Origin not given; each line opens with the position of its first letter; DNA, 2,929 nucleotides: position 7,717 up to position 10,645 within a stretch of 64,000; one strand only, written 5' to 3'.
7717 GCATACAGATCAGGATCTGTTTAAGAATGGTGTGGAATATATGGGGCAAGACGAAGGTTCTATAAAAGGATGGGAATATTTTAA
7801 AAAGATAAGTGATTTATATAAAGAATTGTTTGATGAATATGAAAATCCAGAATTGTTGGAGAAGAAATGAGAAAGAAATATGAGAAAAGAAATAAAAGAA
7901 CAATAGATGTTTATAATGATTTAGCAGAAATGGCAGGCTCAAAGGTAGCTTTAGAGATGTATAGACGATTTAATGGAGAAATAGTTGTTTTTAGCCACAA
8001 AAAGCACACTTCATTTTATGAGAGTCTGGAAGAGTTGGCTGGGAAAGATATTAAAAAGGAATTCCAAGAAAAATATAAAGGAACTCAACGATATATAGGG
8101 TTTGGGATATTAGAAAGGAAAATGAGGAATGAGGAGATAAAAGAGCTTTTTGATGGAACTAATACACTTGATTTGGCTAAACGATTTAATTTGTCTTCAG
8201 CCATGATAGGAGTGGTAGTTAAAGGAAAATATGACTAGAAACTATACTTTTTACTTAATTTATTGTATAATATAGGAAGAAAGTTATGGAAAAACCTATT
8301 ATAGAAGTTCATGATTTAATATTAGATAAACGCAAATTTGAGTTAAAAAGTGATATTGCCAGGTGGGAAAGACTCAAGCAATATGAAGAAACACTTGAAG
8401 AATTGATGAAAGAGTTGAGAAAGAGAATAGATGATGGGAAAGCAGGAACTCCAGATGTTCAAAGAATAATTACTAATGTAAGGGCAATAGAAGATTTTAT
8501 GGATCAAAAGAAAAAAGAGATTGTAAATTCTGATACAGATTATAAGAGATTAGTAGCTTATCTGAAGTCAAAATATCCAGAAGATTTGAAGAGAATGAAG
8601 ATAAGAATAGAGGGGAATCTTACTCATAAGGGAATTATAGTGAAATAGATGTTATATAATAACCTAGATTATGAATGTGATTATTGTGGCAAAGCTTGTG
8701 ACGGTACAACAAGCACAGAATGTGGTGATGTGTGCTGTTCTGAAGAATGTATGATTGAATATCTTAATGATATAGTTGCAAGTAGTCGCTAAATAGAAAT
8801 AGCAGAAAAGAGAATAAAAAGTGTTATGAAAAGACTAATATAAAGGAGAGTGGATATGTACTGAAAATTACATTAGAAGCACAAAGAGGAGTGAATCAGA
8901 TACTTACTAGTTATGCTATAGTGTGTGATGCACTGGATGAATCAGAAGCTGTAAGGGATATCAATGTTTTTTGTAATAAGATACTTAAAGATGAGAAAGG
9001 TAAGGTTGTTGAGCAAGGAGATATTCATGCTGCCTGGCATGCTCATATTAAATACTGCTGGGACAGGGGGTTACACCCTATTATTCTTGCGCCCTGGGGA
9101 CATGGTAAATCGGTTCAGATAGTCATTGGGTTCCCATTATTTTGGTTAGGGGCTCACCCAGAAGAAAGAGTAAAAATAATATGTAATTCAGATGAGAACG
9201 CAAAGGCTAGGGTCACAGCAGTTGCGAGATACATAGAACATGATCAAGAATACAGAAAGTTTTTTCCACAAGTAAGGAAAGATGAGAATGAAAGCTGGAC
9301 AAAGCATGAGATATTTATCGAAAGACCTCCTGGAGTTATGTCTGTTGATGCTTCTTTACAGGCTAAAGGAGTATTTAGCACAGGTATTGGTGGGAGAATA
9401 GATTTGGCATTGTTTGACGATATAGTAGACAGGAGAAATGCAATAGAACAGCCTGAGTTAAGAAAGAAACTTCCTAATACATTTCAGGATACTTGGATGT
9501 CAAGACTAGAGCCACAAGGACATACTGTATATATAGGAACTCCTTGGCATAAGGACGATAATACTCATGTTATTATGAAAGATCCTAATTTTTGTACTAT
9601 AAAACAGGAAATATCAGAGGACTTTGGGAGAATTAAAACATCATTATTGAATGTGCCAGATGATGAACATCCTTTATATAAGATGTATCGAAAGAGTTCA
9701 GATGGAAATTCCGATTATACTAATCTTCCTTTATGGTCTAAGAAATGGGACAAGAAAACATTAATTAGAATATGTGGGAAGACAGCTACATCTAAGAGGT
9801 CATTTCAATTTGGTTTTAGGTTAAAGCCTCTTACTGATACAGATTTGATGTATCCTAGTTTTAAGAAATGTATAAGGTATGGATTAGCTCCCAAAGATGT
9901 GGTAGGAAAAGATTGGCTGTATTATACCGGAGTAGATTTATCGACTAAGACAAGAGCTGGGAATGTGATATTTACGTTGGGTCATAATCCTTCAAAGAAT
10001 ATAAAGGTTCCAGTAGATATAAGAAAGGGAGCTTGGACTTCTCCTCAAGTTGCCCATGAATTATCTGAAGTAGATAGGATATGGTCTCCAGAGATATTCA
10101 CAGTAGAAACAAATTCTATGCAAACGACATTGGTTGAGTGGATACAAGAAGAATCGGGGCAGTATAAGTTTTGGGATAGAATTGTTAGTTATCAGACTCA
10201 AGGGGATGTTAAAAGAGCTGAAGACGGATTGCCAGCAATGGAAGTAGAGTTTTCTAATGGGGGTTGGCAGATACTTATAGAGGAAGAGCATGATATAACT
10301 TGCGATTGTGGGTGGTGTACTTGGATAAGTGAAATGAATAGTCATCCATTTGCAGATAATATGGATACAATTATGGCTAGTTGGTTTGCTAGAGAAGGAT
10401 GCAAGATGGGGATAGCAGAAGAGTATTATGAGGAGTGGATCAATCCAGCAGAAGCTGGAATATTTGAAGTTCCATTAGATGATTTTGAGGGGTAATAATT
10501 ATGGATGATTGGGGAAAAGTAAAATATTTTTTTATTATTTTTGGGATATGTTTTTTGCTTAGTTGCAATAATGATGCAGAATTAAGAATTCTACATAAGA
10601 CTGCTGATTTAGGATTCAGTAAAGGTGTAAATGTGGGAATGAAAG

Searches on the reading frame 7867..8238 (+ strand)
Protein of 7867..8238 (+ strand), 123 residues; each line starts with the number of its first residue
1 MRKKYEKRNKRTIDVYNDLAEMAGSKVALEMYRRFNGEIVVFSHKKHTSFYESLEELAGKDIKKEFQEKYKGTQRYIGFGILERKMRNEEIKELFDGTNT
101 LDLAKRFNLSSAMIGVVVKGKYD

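Call 78: search_solved_structures(query=window:7867-8238:+, max_evalue=1)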
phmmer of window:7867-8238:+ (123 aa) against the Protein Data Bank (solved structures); distinct sequences matched with E-value up to 1: 1.
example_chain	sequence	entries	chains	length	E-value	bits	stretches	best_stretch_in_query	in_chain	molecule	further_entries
2r9v_A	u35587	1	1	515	0.28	15.1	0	28-71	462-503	ATP synthase subunit alpha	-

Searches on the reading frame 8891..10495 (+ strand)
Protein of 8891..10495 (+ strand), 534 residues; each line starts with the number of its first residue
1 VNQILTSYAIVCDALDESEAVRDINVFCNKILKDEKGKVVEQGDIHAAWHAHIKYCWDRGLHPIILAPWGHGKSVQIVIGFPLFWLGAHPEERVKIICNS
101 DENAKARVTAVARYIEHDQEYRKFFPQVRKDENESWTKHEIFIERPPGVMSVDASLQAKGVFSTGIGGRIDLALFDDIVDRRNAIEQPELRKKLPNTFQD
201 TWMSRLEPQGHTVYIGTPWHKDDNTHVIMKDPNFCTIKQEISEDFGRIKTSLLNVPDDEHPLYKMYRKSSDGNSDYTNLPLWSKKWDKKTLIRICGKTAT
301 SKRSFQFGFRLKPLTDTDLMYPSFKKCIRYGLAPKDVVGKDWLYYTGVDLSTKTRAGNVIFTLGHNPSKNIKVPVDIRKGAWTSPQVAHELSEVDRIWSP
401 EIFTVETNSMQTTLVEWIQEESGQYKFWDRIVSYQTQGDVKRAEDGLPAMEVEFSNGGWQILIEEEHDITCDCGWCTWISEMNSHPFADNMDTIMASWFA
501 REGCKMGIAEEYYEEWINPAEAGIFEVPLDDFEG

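Call 11: search_protein_families(library=pfam, proteins=[window:8891-10495:+], max_evalue=0.001)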
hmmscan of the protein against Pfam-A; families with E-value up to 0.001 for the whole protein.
window:8891-10495:+ (534 aa): 0 families

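Call 33: search_protein_families(library=phrogs, max_evalue=0.001, proteins=[window:8891-10495:+])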
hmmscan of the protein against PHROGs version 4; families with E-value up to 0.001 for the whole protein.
window:8891-10495:+ (534 aa): 2 families
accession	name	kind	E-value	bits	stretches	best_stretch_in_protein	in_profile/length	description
phrog_38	-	head and packaging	1.7e-40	140.4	1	16-452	266-659/760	terminase large subunit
phrog_4758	-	head and packaging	1.7e-18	67.9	1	64-237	61-226/243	terminase large subunit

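Call 83: search_dna_similar(query=window:8891-10495:+, collection=phages, mode=protein, max_rows=30, max_evalue=0.001)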
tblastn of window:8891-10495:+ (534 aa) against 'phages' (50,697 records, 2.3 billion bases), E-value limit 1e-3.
Records with a match: 185; places in all: 185; records where one place covers at least 80% of the query: 0.
Best place of each record, by identity: <60% 185.
By first word of the organism name: Microbacterium 58; Gordonia 24; Bacillus 21; Bacteroides 16; Lactococcus 11; Bacteriophage 7; Mycobacterium 6; Staphylococcus 5; Parabacteroides 3; Synechococcus 2; and 24 more.
By host as written in the record: Microbacterium foliorum NRRL B-24224 27; Gordonia terrae 3612 23; Microbacterium paraoxydans NWU1 16; - 12; Lactococcus lactis SMQ-86 10; Microbacterium foliorum NRRL B-24224 SEA 7; Bacillus megaterium 6; Bacillus megaterium Km 5; and 57 more.
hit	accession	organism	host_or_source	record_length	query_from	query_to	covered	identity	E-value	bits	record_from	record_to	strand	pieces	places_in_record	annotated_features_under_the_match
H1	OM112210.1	Bacillus phage PK2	Bacillus sp. (in: Bacteria)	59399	67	473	76%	22.4%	1e-8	64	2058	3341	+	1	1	terminase large subunit protein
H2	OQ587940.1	Synechococcus phage S-CRES2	Synechococcus sp.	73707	64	321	48%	23.1%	9e-6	55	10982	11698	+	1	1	terminase large subunit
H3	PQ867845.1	phage T5S1-k141_653015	Crassostrea hongkongensis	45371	62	288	43%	26.2%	9e-6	55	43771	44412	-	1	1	terminase large subunit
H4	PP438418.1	Microcystis phage Mwe-JY26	Microcystis wesenbergii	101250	64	336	51%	21.6%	2e-5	54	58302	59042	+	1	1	terminase large subunit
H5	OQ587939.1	Synechococcus phage S-CRES1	Synechococcus sp.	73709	64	321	48%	22.7%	2e-5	54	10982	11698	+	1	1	large terminase subunit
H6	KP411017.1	Bacillus phage Palmer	Bacillus megaterium strain Km Sp-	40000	64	289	42%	25.9%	2e-5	54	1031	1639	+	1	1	large terminase subunit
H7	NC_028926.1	Bacillus phage Palmer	Bacillus megaterium strain Km Sp-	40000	64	289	42%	25.9%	2e-5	54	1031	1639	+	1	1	terminase large subunit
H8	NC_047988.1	Microbacterium phage Metamorphoo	Microbacterium paraoxydans NWU1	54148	65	256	36%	30.5%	6e-7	59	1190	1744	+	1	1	3: terminase large subunit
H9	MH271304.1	Microbacterium phage Metamorphoo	Microbacterium paraoxydans NWU1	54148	65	256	36%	30.5%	6e-7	59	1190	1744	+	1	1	3: terminase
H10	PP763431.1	Microbacterium phage Merry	Microbacterium sp.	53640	65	266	38%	28.9%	3e-4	50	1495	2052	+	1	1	terminase large subunit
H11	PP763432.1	Microbacterium phage Sunny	Microbacterium sp.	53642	65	266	38%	28.9%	3e-4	50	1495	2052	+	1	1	terminase large subunit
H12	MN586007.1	Microbacterium phage Smarties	Microbacterium paraoxydans NWU1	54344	65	256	36%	30.3%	7e-6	55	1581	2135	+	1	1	5: terminase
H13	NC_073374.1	Microbacterium phage Ariadne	Microbacterium paraoxydans NWU1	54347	65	256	36%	30.3%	7e-6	55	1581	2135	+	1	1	5: terminase large subunit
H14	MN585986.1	Microbacterium phage Ariadne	Microbacterium paraoxydans NWU1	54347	65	256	36%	30.3%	7e-6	55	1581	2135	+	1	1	5: terminase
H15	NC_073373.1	Microbacterium phage Tyrumbra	Microbacterium paraoxydans NRRL B-14843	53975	65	256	36%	29.9%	2e-6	57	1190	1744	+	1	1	3: terminase large subunit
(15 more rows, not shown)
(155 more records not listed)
